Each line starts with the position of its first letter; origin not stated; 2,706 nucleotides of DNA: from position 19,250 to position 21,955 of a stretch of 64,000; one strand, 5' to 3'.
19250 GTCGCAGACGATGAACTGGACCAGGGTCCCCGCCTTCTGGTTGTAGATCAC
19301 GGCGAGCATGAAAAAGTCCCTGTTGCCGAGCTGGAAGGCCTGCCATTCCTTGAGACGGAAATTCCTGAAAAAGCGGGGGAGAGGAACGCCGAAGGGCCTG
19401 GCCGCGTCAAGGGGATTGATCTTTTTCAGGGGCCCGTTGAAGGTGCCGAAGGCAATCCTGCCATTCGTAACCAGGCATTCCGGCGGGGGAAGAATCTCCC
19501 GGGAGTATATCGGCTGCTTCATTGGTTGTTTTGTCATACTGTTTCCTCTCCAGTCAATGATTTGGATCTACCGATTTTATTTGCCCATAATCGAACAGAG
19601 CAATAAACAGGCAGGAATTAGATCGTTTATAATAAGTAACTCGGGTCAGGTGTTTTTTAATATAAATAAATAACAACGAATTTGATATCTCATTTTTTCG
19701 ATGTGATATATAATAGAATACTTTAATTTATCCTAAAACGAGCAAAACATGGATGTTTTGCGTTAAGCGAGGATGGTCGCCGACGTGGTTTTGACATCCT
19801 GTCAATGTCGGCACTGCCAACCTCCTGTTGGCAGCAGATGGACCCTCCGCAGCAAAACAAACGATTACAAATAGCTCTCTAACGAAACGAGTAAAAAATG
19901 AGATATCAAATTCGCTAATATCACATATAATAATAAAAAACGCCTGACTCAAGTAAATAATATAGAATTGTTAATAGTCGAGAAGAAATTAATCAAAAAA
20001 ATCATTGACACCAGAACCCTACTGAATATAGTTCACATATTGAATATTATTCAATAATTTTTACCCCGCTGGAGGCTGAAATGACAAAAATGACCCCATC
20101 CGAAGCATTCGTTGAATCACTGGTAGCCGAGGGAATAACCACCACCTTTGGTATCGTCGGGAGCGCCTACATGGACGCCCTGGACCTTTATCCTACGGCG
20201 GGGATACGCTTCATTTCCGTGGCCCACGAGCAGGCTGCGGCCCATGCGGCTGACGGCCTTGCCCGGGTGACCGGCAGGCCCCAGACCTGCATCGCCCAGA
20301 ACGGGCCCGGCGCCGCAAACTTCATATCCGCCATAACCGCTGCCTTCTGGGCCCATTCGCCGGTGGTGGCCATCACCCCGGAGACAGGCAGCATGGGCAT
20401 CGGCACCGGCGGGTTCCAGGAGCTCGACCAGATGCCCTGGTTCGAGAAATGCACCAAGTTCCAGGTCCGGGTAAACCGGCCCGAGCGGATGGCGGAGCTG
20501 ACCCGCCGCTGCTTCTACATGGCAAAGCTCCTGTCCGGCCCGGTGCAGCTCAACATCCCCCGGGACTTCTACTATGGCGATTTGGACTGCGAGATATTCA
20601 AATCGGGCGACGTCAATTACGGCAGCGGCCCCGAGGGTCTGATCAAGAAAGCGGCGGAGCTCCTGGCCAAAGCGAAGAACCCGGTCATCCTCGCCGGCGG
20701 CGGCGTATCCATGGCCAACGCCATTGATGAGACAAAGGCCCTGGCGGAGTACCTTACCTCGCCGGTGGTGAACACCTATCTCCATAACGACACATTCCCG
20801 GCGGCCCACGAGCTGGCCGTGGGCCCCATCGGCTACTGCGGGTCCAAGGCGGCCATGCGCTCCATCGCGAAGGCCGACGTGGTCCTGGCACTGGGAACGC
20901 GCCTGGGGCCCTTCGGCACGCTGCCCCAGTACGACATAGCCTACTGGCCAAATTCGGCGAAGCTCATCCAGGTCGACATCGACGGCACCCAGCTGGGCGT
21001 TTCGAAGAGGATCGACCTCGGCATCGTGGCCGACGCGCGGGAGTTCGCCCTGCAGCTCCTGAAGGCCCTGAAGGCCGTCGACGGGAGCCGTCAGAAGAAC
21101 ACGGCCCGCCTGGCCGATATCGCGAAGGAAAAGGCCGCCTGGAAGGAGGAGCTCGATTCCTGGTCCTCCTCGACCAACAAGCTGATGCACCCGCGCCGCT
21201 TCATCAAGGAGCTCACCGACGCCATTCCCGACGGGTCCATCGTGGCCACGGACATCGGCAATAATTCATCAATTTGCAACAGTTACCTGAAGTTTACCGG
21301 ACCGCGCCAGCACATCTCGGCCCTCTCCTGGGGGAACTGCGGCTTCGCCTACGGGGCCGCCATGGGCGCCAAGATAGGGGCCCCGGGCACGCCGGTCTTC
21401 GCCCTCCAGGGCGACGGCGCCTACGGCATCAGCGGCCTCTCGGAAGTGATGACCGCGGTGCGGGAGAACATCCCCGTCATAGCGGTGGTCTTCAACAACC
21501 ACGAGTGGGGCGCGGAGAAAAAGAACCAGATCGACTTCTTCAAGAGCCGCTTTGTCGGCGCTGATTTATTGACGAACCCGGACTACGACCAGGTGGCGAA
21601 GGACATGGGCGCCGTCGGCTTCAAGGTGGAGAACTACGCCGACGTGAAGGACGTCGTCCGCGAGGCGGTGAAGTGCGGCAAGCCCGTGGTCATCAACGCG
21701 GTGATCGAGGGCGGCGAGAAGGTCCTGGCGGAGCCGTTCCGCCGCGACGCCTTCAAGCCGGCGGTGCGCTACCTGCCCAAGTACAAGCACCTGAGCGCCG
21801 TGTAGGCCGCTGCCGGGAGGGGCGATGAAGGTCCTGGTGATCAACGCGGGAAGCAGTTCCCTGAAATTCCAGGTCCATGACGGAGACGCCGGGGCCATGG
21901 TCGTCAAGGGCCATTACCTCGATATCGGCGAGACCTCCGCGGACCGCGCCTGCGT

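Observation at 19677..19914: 238-bp element with perfect 22-bp AT-rich terminal inverted repeats immediately upstream of the xsc promoter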

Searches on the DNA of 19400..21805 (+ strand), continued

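Call 79: search_with_rna_model(model_id=R2, sources=[window, L009, L010, L011, L012, L013, L014, L015, L016, L017, L018, L019, L020, L021, L022, L023, L024, L025, L026, L027, L028, L029, L030, L031, L032, L033, L034, L035, L036, L037, L038, L039, L040, L041, L042, L043, L044, L045, L046, L047, L048, L049, L050, L051, L052, L053, L054, L055, L056, L057, L058, L059, L060, L061, L062, L063, L064, L065, L066, L067, L068, L069, L070, L071, L072, L073, L074, L075, L076, L077, L078, L079, L080, L081, L082, L083, L084, L085, L086, L087, L088, L089, L090, L091, L092, L093, L094, L095, L096, L097, L098], max_evalue=5, show_alignments=8)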
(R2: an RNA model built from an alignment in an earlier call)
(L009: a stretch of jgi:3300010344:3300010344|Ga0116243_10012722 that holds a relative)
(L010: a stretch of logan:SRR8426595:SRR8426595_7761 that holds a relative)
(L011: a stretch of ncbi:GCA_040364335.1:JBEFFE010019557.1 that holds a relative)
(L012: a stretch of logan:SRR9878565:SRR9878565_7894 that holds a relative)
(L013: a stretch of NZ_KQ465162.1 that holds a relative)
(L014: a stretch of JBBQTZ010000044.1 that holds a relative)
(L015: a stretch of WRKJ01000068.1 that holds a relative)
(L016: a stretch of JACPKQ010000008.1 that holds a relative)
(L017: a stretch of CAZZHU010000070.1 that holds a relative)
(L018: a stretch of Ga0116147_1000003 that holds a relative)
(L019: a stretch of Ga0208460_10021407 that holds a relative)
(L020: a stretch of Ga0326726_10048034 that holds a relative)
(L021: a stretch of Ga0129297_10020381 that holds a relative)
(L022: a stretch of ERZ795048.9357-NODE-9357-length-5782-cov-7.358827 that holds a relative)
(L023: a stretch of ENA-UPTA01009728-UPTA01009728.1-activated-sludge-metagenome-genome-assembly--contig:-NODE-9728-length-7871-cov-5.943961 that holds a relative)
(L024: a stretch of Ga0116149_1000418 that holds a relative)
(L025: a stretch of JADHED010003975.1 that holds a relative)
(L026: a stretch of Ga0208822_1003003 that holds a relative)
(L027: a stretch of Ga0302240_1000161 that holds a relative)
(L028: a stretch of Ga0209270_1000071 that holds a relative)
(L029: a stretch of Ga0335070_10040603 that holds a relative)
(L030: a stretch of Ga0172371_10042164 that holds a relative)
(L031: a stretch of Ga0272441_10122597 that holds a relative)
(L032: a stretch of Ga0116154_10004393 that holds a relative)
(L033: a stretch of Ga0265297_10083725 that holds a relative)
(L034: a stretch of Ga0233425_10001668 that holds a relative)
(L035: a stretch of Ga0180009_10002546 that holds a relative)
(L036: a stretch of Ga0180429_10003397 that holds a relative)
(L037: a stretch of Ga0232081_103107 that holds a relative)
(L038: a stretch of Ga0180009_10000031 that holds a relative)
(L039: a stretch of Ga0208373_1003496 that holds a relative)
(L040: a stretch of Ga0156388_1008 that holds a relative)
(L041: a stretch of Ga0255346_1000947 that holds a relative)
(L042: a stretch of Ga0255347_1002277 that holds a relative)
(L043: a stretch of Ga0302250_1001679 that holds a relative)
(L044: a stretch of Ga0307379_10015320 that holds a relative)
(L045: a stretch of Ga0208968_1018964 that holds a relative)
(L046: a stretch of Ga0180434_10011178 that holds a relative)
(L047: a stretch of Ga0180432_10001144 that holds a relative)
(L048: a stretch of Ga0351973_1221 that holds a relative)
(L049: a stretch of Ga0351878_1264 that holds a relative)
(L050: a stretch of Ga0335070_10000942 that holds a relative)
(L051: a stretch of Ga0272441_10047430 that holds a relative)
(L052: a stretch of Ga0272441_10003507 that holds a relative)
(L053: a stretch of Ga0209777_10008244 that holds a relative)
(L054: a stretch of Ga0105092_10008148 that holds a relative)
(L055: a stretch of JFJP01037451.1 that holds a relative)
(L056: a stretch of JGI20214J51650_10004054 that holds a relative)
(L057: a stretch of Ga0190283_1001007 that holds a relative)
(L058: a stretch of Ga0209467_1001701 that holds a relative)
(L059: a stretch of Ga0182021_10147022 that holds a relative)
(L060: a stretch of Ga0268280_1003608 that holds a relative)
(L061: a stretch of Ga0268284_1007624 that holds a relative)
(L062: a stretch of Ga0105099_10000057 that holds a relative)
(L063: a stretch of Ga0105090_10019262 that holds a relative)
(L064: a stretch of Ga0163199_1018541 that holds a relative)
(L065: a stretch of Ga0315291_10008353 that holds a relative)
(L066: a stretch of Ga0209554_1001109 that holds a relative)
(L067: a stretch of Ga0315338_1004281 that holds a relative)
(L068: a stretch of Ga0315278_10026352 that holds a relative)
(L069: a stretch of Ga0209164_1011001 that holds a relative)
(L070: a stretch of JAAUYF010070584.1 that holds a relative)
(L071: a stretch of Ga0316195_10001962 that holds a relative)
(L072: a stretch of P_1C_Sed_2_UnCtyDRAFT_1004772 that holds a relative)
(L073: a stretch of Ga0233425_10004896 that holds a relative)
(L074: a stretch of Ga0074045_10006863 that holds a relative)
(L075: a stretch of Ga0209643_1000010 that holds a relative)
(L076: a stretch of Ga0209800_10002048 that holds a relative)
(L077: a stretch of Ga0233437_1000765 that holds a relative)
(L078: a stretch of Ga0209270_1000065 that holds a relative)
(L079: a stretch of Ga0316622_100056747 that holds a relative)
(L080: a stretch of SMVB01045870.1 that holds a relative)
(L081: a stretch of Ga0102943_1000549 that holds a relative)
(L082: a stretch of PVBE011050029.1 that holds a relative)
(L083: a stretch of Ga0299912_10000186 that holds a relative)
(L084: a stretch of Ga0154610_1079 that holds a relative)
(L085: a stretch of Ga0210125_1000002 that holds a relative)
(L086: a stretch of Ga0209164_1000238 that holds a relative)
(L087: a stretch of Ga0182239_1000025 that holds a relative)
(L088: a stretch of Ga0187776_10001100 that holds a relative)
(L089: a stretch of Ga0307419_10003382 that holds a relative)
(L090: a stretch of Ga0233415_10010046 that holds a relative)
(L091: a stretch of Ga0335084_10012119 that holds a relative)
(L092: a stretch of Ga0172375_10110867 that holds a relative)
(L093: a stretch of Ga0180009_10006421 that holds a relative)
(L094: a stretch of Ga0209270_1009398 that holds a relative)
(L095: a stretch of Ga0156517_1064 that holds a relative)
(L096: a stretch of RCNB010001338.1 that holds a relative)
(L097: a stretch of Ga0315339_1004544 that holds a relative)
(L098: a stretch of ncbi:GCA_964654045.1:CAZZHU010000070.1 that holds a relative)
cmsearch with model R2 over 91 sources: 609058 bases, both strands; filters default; matches with E-value up to 5: 7.
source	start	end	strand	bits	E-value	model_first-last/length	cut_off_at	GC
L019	191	245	-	69.6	3.6e-12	1-54/54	no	0.58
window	19780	19832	-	63.5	7.9e-11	1-54/54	no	0.57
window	9171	9221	-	58.5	9.3e-10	1-54/54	no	0.51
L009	5474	5528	+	31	0.00085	1-54/54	no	0.6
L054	309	365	+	15.3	2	1-54/54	no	0.6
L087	1534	1567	+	14.3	3.5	1-54/54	no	0.59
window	11338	11399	+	13.6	4.8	1-54/54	no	0.71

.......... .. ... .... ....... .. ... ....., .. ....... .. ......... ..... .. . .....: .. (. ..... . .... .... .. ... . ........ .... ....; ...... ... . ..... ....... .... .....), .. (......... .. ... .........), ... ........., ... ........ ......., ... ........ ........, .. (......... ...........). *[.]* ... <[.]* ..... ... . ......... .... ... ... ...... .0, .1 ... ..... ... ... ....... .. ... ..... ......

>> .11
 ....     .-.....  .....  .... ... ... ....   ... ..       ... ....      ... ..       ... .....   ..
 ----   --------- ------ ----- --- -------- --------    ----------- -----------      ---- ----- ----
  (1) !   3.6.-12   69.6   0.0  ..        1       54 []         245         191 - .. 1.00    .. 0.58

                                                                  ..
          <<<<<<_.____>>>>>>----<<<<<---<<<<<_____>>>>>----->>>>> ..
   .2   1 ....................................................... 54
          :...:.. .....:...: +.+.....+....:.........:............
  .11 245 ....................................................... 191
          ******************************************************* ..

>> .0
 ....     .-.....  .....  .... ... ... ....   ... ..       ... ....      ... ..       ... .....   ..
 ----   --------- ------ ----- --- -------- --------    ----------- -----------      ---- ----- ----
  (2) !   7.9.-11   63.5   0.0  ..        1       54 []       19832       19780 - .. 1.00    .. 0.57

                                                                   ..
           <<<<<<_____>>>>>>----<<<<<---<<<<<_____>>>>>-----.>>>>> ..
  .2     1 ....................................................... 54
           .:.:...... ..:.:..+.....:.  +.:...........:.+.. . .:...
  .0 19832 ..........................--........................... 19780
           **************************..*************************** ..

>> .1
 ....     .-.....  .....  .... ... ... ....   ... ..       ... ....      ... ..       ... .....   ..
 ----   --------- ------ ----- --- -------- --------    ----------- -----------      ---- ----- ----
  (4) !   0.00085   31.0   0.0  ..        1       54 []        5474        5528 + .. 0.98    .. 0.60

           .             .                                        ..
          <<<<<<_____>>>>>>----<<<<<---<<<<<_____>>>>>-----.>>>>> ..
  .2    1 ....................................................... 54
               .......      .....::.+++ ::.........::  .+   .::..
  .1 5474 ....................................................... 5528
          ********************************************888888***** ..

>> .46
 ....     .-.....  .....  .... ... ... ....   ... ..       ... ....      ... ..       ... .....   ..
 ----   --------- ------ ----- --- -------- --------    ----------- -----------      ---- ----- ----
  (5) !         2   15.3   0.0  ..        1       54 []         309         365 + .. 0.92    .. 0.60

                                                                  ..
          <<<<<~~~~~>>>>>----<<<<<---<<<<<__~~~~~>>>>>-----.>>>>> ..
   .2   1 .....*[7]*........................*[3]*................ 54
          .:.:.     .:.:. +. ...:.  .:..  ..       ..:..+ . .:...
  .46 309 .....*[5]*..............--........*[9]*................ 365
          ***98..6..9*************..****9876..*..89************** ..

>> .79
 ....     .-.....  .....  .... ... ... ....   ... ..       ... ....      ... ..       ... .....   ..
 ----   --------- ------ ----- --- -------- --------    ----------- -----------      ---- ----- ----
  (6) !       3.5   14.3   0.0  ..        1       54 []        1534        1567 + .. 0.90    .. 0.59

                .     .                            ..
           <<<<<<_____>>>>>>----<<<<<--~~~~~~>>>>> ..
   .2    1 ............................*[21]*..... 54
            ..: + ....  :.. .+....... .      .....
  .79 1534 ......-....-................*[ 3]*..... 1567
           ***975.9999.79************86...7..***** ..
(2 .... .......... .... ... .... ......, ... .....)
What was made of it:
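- The next hit scores 15 bits (call 79).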

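Call 80: search_with_rna_model(model_id=R2, source=L017, start=2600, end=3100, filters=off, max_evalue=10, show_alignments=3)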
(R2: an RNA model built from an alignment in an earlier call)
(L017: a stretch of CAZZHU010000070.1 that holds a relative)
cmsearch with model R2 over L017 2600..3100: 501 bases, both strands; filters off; matches with E-value up to 10: 7.
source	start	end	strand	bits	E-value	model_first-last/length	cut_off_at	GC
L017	2821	2875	+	11.7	0.01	1-54/54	no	0.53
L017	2773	2838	-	0.7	2.5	1-54/54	no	0.33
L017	2960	3024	+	0.4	2.8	1-54/54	no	0.49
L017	3065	3073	-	0.4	2.9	33-41/54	no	0.33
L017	3012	3023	-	0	3.6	4-14/54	no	0.58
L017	2729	2770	-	-0.9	5.4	1-54/54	no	0.26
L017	3054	3061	+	-2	9.4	6-12/54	no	0.5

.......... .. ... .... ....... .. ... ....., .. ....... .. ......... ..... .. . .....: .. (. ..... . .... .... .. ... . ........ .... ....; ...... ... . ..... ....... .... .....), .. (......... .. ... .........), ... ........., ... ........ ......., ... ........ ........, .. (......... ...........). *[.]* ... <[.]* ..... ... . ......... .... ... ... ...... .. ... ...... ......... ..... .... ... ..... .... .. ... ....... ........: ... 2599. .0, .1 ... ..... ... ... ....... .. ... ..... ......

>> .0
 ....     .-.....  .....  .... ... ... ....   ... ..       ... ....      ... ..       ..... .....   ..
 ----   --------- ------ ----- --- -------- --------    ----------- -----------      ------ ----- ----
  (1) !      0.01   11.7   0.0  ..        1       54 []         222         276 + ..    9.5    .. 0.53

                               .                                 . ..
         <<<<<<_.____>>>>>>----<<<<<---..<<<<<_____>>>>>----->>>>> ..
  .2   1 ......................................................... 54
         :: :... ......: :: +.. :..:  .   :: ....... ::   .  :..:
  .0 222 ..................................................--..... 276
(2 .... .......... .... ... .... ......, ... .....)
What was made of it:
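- The L017 core scores 11.7 bits, on the + strand only (call 80).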
